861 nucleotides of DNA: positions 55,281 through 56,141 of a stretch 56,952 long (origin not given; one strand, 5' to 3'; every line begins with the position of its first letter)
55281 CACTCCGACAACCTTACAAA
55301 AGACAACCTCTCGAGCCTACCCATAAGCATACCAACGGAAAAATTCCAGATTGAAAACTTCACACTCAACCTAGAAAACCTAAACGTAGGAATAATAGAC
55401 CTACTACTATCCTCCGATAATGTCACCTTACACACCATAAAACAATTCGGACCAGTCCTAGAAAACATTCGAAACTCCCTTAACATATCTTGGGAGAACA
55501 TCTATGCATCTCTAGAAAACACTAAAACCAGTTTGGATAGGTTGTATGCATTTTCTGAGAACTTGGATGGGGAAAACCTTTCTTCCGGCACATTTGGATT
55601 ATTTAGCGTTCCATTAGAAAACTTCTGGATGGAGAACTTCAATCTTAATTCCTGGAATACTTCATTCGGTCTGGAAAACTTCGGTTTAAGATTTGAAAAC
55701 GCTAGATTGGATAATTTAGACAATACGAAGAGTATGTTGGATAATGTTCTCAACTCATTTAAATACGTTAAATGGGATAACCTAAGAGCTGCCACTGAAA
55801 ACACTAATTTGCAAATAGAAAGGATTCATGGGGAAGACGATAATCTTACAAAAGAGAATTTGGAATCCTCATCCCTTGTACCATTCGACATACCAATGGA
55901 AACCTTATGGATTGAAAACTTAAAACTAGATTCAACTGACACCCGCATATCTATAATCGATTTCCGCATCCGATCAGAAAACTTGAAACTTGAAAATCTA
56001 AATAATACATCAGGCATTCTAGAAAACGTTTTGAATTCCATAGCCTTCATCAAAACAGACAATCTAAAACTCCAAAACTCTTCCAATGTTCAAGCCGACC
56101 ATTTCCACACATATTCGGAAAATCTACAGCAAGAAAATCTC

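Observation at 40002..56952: Giant (at least 5,650-codon) surface-protein ORF that the ORF track does not show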

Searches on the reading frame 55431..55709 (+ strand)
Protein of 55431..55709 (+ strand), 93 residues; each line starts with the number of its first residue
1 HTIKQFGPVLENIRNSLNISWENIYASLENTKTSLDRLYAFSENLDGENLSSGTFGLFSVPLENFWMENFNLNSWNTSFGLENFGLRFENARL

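Call 26: search_solved_structures(query=A1, max_evalue=10)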
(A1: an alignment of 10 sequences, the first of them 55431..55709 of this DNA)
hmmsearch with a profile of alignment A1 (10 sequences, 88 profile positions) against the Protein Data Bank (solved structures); distinct sequences matched with E-value up to 10: 4.
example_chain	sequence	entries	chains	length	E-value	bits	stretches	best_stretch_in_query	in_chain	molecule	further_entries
2gd7_A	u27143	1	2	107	0.069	16.4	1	24-72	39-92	HEXIM1 protein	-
3s9g_A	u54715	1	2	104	0.37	14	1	24-72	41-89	Protein HEXIM1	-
6cbc_A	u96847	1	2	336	1.4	12.2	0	24-71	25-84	Vacuolar protein sorting-associated protein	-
8wzz_A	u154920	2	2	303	2.1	11.6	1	8-66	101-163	SDR16 | short-chain dehydrogenase/reductase 16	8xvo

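Call 27: find_homologous_proteins(query=A1, max_evalue=0.001)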
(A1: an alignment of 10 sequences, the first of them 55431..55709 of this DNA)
Query A1 (10 sequences): 634 candidates shared short words with the query, none scored E <= 0.001.

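Call 37: search_protein_representatives(alignment_id=A1)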
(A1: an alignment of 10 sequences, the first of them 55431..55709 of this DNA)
Query: 10 sequences, 88 profile positions. Proteins with E-value up to 0.001 (for the whole library): 7; up to 1e-10: 1; up to 1e-30: 0. The best 7 are listed.
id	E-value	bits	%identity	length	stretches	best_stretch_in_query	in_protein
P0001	3.8e-21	91.0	-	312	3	10-88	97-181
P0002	1.2e-10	57.3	-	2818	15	14-83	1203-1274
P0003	3.0e-05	40.0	-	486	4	13-79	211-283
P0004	3.3e-05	39.9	-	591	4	17-77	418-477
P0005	5.1e-05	39.3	-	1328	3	26-78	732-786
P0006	1.4e-04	37.9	-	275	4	54-87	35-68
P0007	4.0e-04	36.4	-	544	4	11-49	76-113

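Call 40: list_cluster_members(proteins=[P0001])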
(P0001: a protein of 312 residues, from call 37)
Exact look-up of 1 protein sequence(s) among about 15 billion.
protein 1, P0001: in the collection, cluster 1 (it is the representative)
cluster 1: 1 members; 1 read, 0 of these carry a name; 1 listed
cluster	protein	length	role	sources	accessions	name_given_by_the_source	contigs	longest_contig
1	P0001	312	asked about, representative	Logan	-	-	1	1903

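Call 41: find_encoding_contigs(protein=P0001, flank=10000)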
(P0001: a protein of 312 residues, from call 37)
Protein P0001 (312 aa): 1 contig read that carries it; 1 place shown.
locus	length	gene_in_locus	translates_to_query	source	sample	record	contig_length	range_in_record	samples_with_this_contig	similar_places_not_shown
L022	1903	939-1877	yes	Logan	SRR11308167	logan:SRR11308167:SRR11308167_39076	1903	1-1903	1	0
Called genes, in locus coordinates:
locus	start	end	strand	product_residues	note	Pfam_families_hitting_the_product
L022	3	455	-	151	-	?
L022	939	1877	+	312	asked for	-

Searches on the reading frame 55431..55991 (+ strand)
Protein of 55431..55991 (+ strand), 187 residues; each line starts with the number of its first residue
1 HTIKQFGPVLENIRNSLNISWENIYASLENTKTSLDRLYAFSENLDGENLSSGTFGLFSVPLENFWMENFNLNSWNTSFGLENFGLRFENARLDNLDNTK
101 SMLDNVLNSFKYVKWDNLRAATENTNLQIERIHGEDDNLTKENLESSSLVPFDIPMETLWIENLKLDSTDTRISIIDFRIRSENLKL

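Call 52: predict_structure(alignment_id=A5)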
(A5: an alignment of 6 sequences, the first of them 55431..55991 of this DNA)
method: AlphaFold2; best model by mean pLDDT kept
length: 187 residues; sequences in the alignment: 6
mean_pLDDT: 32.8   pTM: 0.23
mean pLDDT of the five models: 32.8, 32.2, 32.2, 31.2, 29.6
residues with pLDDT >= 90: 0; 70-90: 0; 50-70: 0; < 50: 187
segments of 3 or more residues with pLDDT < 50: 1-187
pLDDT, mean of each block of 10 residues (from residue 1): 26 27 28 31 32 27 32 28 31 42 44 38 39 39 40 33 30 28 23
secondary structure, 60 per line:
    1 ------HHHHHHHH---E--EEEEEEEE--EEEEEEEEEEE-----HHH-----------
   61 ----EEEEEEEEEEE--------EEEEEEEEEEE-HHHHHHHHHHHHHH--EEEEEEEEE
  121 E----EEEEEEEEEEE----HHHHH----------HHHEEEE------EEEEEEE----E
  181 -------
elements in order: H7-14 E21-28 E31-41 E65-75 E84-94 H96-109 E112-121 E126-136 H141-145 E159-162 E169-175

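Call 83: search_protein_families(library=pfam, alignment_id=A5, max_evalue=10)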
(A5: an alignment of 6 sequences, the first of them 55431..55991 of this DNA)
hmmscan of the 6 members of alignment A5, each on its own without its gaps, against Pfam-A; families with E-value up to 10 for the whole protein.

A. member 1, window:55431-55991:+ (187 aa): 2 families
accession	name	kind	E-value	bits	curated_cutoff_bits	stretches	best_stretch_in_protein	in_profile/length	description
PF02065.24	Melibiase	-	0.039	13.4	27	1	90-130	162-204/347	Melibiase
PF11138.13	DUF2911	-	0.072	13.4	27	1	44-74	57-89/145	Protein of unknown function (DUF2911)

B. families by the number of members that match (of 6 scanned): 4 families
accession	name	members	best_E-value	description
PF12541.14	DUF3737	1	0.00013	Protein of unknown function (DUF3737)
PF02065.24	Melibiase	1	0.039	Melibiase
PF11138.13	DUF2911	1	0.072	Protein of unknown function (DUF2911)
PF06640.16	P_C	1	0.36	P protein C-terminus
